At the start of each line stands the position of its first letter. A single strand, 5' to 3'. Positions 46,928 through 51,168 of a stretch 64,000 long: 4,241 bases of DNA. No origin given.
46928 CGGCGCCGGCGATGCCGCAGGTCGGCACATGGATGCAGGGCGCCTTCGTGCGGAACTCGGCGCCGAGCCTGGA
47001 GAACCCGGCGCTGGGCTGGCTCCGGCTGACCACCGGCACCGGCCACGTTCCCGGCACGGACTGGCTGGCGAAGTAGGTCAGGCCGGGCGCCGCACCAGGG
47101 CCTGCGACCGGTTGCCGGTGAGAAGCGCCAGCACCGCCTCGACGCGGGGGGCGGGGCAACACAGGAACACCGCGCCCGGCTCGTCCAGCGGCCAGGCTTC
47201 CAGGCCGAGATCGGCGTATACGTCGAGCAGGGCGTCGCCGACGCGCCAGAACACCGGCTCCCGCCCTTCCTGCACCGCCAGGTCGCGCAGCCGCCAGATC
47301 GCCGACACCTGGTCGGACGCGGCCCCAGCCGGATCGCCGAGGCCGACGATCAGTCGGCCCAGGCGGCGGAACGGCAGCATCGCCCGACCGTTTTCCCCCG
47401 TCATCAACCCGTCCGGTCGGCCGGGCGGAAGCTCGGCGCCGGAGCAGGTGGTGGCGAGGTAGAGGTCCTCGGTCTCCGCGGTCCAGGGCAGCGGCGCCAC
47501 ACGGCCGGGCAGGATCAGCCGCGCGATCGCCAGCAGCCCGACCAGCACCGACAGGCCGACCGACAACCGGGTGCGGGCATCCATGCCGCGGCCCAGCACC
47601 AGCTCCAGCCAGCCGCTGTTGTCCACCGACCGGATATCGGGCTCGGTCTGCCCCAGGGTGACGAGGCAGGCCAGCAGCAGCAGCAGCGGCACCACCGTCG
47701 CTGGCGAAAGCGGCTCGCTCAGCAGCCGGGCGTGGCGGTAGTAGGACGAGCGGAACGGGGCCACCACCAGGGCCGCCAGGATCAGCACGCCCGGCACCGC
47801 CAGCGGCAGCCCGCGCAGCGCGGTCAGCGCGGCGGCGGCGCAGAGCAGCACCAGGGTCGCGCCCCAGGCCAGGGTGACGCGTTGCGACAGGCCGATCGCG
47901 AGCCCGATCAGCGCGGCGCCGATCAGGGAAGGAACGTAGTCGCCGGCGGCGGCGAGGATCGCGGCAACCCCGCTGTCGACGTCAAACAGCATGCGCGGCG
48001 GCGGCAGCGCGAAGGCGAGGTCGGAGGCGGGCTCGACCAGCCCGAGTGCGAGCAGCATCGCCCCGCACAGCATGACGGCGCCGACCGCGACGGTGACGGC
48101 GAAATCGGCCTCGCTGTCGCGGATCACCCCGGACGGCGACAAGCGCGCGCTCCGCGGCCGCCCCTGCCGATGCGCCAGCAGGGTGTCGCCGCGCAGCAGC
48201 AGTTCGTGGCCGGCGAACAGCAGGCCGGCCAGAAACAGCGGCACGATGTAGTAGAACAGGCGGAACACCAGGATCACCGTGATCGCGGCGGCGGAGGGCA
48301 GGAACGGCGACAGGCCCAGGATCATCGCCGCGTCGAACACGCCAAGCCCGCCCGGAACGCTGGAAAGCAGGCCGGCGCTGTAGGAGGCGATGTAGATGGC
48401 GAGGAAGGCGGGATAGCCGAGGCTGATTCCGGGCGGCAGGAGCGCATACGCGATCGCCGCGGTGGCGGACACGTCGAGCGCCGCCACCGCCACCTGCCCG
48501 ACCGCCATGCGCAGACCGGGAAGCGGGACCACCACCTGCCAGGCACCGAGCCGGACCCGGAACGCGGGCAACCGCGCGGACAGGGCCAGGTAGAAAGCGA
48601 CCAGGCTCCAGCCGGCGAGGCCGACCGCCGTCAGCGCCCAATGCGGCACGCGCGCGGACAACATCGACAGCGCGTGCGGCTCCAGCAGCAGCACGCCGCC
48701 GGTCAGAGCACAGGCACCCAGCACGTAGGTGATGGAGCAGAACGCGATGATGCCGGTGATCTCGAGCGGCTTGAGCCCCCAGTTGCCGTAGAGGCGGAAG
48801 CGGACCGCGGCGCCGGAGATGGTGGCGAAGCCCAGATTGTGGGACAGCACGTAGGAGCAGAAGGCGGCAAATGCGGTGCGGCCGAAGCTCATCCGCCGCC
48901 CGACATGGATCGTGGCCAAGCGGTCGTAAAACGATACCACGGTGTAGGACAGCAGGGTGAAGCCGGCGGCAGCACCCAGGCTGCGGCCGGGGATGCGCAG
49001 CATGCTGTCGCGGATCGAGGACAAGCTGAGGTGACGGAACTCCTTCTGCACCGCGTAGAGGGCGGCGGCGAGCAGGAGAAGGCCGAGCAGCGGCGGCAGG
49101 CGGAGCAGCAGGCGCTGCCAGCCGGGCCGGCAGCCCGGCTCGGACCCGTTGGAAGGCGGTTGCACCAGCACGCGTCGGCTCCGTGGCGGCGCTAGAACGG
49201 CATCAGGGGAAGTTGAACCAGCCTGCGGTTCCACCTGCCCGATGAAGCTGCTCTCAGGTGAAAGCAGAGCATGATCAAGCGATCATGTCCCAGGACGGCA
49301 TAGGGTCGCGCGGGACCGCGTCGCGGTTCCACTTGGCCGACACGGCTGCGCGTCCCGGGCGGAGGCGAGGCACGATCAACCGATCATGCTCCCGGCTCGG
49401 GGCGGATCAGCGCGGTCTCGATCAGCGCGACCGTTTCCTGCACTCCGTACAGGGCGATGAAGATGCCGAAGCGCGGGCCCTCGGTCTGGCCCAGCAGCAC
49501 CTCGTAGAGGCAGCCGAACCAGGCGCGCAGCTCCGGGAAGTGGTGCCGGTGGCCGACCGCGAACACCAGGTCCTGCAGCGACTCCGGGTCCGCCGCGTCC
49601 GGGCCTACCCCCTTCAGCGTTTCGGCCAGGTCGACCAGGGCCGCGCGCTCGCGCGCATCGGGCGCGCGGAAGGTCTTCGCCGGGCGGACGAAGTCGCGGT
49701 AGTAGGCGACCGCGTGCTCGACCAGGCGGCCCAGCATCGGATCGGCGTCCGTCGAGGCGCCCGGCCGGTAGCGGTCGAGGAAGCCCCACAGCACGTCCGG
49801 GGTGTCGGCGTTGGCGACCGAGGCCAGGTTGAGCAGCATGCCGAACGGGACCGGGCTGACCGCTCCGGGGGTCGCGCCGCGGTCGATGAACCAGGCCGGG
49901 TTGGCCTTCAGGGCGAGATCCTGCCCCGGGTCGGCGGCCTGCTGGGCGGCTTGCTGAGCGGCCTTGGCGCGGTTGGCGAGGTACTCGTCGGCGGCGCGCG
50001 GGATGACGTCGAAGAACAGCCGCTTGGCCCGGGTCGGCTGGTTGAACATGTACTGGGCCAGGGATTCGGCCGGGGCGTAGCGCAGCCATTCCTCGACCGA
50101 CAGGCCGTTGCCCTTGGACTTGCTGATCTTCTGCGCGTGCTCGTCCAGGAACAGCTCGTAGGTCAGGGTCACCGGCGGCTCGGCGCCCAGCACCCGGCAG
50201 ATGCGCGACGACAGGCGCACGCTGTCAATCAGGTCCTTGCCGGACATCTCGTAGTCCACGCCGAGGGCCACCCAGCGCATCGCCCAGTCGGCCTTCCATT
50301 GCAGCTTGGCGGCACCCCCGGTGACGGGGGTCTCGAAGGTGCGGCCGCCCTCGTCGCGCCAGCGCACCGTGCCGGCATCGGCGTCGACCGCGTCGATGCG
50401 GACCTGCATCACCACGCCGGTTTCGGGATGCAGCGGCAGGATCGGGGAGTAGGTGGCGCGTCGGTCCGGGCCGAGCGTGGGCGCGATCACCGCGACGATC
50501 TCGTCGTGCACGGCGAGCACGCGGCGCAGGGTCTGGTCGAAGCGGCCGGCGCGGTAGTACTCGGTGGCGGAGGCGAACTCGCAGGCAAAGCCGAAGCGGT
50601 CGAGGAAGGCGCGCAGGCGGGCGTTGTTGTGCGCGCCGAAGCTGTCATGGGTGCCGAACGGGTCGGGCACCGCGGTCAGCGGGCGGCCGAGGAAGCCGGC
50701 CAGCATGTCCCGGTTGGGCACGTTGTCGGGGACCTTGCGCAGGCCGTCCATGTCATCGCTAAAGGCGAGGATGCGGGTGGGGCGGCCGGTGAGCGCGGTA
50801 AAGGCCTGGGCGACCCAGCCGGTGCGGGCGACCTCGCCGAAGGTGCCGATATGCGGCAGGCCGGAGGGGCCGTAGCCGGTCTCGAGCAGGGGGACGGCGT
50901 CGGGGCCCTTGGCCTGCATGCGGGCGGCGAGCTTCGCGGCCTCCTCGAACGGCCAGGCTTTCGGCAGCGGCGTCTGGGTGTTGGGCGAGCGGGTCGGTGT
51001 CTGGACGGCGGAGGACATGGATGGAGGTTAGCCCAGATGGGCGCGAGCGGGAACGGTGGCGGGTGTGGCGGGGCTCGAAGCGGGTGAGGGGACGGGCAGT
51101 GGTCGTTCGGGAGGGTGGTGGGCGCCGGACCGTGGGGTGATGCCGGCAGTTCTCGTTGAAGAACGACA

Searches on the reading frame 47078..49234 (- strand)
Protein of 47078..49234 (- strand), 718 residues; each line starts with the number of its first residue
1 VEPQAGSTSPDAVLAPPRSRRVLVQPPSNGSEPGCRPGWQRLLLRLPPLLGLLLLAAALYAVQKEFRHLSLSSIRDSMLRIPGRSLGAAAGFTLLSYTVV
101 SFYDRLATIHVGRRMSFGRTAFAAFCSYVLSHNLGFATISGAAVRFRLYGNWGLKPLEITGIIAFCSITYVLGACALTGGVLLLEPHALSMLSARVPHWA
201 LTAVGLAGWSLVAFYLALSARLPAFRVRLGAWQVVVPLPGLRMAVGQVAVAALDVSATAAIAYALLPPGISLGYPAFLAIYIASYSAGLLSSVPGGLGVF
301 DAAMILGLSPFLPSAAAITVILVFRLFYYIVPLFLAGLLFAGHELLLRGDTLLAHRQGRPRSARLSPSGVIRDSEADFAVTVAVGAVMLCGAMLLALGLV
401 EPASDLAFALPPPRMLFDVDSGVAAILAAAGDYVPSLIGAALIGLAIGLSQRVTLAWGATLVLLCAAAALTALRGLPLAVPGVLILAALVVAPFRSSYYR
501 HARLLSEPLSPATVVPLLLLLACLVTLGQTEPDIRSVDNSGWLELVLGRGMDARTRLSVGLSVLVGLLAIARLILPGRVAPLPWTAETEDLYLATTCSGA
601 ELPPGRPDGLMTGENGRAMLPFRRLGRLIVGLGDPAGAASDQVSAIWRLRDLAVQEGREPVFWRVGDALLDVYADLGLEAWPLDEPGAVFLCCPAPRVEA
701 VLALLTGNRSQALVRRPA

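Call 19: search_protein_families(library=pfam, proteins=[window:47078-49234:-], max_evalue=0.001)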
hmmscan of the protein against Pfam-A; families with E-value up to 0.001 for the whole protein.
window:47078-49234:- (718 aa): 2 families
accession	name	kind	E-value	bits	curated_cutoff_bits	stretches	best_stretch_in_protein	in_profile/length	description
PF03706.18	LPG_synthase_TM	-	5.5e-11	42.9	33.4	1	49-335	2-301/302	Lysylphosphatidylglycerol synthase TM region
PF09924.15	LPG_synthase_C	-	1.8e-06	27.7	27.5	1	614-681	29-96/298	Phosphatidylglycerol lysyltransferase, C-terminal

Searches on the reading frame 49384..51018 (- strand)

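Call 19: search_protein_families(library=pfam, proteins=[window:49384-51018:-], max_evalue=0.001)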
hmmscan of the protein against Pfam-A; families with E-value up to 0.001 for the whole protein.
window:49384-51018:- (544 aa): 1 family
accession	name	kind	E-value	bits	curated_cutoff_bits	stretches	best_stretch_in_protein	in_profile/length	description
PF01921.24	tRNA-synt_1f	-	8e-119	397.2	27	1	20-360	1-348/360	tRNA synthetases class I (K)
